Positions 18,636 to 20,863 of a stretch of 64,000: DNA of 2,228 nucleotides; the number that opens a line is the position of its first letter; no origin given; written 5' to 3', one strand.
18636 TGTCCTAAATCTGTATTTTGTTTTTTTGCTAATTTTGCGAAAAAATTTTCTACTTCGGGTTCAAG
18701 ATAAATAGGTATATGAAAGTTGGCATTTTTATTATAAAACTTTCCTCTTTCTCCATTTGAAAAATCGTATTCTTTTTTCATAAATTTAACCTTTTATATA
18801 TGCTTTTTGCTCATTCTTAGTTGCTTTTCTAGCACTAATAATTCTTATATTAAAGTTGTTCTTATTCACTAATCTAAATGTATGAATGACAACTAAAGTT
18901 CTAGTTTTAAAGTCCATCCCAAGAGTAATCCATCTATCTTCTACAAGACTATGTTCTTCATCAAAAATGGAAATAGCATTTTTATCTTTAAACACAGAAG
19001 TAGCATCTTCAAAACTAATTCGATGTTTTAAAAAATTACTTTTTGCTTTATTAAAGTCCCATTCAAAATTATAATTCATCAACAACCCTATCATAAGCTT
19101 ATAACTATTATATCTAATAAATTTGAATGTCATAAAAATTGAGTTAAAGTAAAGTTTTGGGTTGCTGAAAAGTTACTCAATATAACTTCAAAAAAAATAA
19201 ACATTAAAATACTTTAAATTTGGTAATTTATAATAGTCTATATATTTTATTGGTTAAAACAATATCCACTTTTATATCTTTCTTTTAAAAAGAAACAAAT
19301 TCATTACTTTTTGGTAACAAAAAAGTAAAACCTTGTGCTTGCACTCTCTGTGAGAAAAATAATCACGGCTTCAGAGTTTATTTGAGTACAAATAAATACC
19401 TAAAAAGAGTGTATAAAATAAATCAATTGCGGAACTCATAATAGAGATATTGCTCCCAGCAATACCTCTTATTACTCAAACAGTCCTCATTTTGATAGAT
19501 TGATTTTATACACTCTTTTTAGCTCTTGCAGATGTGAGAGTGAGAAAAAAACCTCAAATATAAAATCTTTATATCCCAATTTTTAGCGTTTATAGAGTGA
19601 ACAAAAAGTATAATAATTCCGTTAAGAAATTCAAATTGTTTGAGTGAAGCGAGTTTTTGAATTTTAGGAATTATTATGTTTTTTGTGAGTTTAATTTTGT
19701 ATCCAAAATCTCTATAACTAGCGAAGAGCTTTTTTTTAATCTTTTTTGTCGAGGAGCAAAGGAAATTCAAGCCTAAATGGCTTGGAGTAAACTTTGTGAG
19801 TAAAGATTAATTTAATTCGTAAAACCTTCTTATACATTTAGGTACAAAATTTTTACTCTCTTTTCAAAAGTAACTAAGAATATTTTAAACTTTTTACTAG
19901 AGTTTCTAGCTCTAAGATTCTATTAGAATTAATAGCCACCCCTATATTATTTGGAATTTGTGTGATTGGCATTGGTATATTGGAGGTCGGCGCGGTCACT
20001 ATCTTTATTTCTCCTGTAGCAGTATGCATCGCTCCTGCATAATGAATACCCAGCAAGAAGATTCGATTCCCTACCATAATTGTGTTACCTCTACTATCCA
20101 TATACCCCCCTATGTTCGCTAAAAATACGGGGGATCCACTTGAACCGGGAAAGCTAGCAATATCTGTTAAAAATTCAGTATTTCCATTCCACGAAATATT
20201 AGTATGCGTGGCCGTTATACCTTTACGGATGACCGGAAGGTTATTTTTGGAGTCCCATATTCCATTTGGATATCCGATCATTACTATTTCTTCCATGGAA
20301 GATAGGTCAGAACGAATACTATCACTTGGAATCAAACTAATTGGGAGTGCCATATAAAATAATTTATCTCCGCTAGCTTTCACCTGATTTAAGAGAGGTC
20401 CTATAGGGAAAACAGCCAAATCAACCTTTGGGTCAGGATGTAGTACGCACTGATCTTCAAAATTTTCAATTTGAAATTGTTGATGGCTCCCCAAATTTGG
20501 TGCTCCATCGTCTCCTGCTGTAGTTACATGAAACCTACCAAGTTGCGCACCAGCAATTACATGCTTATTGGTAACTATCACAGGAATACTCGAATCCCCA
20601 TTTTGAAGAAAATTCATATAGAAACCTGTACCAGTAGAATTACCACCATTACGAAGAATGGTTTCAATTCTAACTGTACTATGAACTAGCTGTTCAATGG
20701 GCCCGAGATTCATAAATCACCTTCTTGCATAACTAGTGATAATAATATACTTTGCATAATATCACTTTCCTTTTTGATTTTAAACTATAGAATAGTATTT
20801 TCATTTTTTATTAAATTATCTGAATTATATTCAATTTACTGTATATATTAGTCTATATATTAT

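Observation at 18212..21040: Decayed integrative, integron-like accessory island between a truncated spoT-like gene and tmk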

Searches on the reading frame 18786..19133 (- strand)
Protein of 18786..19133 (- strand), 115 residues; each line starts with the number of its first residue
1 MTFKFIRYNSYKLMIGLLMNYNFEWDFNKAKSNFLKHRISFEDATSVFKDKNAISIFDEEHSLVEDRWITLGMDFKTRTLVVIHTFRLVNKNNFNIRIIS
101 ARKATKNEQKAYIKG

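Call 4: search_protein_families(library=pfam, proteins=[window:18786-19133:-], max_evalue=1)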
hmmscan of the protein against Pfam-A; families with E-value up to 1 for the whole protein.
window:18786-19133:- (115 aa): 1 family
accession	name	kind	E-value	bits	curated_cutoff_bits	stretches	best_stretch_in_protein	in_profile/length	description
PF04365.19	BrnT_toxin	-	9.4e-26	90.4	34.5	1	25-108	1-77/77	Ribonuclease toxin, BrnT, of type II toxin-antitoxin system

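Call 8: search_protein_families(library=ncbifam, proteins=[window:18786-19133:-], max_evalue=0.01)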
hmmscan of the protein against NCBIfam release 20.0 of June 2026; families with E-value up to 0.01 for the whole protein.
window:18786-19133:- (115 aa): 0 families

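Call 20: search_protein_families(library=padloc, proteins=[window:18786-19133:-], max_evalue=0.1)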
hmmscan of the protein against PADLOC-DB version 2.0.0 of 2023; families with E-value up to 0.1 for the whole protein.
window:18786-19133:- (115 aa): 0 families

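Call 21: search_protein_families(library=phrogs, proteins=[window:18786-19133:-], max_evalue=0.1)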
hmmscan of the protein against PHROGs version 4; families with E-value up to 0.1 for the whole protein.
window:18786-19133:- (115 aa): 2 families
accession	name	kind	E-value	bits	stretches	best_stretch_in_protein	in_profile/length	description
phrog_4399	-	moron, auxiliary metabolic gene and host takeover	1.6e-15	58.3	1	22-113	2-86/90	ribonuclease toxin of AT system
phrog_26897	-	unknown function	0.081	14.3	0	69-102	24-57/90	-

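Call 83: search_protein_families(library=pfam, proteins=[window:18786-19079:-], max_evalue=0.01)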
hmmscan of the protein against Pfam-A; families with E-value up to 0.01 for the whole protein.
window:18786-19079:- (97 aa): 1 family
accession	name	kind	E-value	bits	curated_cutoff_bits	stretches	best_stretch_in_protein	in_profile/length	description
PF04365.19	BrnT_toxin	-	5.5e-26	91.1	34.5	1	7-90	1-77/77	Ribonuclease toxin, BrnT, of type II toxin-antitoxin system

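Call 99: find_encoding_contigs(protein=window:18786-19133:-, flank=10000, max_places=10)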
Protein window:18786-19133:- (115 aa): no gene with exactly this product is on record in the collection.

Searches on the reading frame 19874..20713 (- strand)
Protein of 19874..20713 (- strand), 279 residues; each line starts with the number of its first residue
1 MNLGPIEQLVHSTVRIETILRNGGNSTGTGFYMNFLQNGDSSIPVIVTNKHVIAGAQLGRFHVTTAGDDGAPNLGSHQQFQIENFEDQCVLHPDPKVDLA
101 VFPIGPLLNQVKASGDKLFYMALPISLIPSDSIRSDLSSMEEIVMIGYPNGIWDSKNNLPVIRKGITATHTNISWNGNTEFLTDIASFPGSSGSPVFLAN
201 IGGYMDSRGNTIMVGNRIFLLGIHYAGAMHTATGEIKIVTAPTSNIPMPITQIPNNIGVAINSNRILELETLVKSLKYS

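Call 4: search_protein_families(library=pfam, proteins=[window:19874-20713:-], max_evalue=1)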
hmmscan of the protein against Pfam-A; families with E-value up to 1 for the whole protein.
window:19874-20713:- (279 aa): 2 families
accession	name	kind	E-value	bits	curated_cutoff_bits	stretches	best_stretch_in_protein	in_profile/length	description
PF13365.12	Trypsin_2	-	2.6e-11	44.9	27.6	1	28-198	1-136/144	Trypsin-like peptidase domain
PF00089.32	Trypsin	-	0.0049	17.2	20.6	1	45-237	36-208/220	Trypsin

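Call 8: search_protein_families(library=ncbifam, proteins=[window:19874-20713:-], max_evalue=0.01)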
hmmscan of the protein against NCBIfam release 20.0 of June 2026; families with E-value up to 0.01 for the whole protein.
window:19874-20713:- (279 aa): 0 families

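Call 9: find_encoding_contigs(protein=window:19874-20713:-, flank=10000, max_places=10)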
Protein window:19874-20713:- (279 aa): 1 contig read that carries it; 1 place shown.
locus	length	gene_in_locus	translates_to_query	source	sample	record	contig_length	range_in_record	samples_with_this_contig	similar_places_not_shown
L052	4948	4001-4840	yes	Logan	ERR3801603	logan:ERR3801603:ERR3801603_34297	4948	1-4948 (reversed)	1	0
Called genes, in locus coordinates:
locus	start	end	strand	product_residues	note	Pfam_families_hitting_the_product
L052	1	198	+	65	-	?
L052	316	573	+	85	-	PF05973:Gp49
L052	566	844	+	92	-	PF21716:dnstrm_HI1420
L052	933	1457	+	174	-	PF02441:Flavoprotein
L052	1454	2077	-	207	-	PF00027:cNMP_binding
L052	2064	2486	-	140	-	PF00042:Globin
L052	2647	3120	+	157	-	PF01467:CTP_transf_like, PF08218:Citrate_ly_lig (faint)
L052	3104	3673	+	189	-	PF01712:dNK (faint), PF02223:Thymidylate_kin, PF13521:AAA_28 (weak)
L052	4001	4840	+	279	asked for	PF13365:Trypsin_2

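Call 20: search_protein_families(library=padloc, proteins=[window:19874-20713:-], max_evalue=0.1)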
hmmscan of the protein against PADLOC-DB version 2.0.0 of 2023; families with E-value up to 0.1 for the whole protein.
window:19874-20713:- (279 aa): 2 families
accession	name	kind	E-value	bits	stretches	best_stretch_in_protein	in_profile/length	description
PDLC05022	PDC-S45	-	3e-114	378.9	1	1-275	11-285/293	-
PDLC03855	LmuA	-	0.00051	17.4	1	7-200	5-160/425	-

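Call 21: search_protein_families(library=phrogs, proteins=[window:19874-20713:-], max_evalue=0.1)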
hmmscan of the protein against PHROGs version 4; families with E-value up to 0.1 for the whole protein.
window:19874-20713:- (279 aa): 1 family
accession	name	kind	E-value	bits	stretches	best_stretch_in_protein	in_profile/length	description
phrog_7688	-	unknown function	6.2e-65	220.1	1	6-269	4-271/288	-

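Call 38: find_related_loci(query=window:19874-20713:-, collection=viral_contigs, flank=6000)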
Query window:19874-20713:- (279 aa) in viral_contigs; peptide patterns used: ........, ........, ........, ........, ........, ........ (x = any residue, [..] = any of these).
6 stretches matched a pattern; 4 encode a relative of the query (tblastn E <= 1e-3); 4 distinct loci.
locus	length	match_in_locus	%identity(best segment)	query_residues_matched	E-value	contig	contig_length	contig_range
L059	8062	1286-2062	51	5-264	6e-85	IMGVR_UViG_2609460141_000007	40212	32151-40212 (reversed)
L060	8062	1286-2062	51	5-264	6e-85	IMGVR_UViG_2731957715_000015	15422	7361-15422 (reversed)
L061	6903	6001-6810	47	5-275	8e-82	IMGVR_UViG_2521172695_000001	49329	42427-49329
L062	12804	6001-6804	47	5-273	1e-79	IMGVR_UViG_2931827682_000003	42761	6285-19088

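Call 43: search_protein_families(library=pfam, proteins=[L059:4863-6098:-, L059:6095-7189:-, L059:3635-4195:-, L059:937-1248:-, L061:2299-3543:-, L061:3557-4747:+, L062:4121-5893:+, L062:6879-7355:+, L062:7777-8835:-, L061:10-1179:+], max_evalue=0.001)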
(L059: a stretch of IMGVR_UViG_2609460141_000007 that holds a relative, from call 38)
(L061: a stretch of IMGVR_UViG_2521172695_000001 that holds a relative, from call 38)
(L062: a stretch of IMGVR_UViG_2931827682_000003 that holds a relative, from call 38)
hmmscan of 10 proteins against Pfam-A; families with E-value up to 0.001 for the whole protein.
L059:4863-6098:- (411 aa): 0 families

L059:6095-7189:- (364 aa): 0 families

L059:3635-4195:- (186 aa): 0 families

L059:937-1248:- (103 aa): 0 families

L061:2299-3543:- (414 aa): 0 families

L061:3557-4747:+ (396 aa): 2 families
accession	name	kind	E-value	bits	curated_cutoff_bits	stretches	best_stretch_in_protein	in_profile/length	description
PF01844.29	HNH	-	8.1e-06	26.3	21.4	1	311-350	12-46/47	HNH endonuclease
PF13391.12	HNH_2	-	8.5e-06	26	21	1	309-351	5-61/66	HNH endonuclease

L062:4121-5893:+ (590 aa): 3 families
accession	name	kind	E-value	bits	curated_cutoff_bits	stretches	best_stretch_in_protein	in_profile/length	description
PF13175.12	AAA_15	-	2.3e-19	70.7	32.1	2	231-343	259-374/374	AAA ATPase domain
PF13304.12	AAA_21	-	1.5e-15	58.5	27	1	223-344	184-304/304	AAA domain, putative AbiEii toxin, Type IV TA system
PF02463.25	SMC_N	-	0.00048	20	40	0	6-49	1-44/220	RecF/RecN/SMC N terminal domain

L062:6879-7355:+ (158 aa): 1 family
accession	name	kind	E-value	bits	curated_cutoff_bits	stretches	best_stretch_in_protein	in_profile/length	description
PF09907.15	HigB_toxin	-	1.8e-31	108.7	27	1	78-149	3-74/74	HigB_toxin, RelE-like toxic component of a toxin-antitoxin system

L062:7777-8835:- (352 aa): 1 family
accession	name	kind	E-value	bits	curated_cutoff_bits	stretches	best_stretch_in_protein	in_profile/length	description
PF05954.17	Phage_GPD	-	1.3e-18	67.7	30.1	1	94-326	51-303/305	Phage tail baseplate hub (GPD)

L061:10-1179:+ (389 aa): 1 family
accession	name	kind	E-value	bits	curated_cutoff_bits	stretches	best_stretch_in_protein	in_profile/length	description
PF09327.17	Phage_Tail_Tip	-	6.9e-47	159.1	22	1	233-370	1-137/139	Bacteriophage tail tip fiber protein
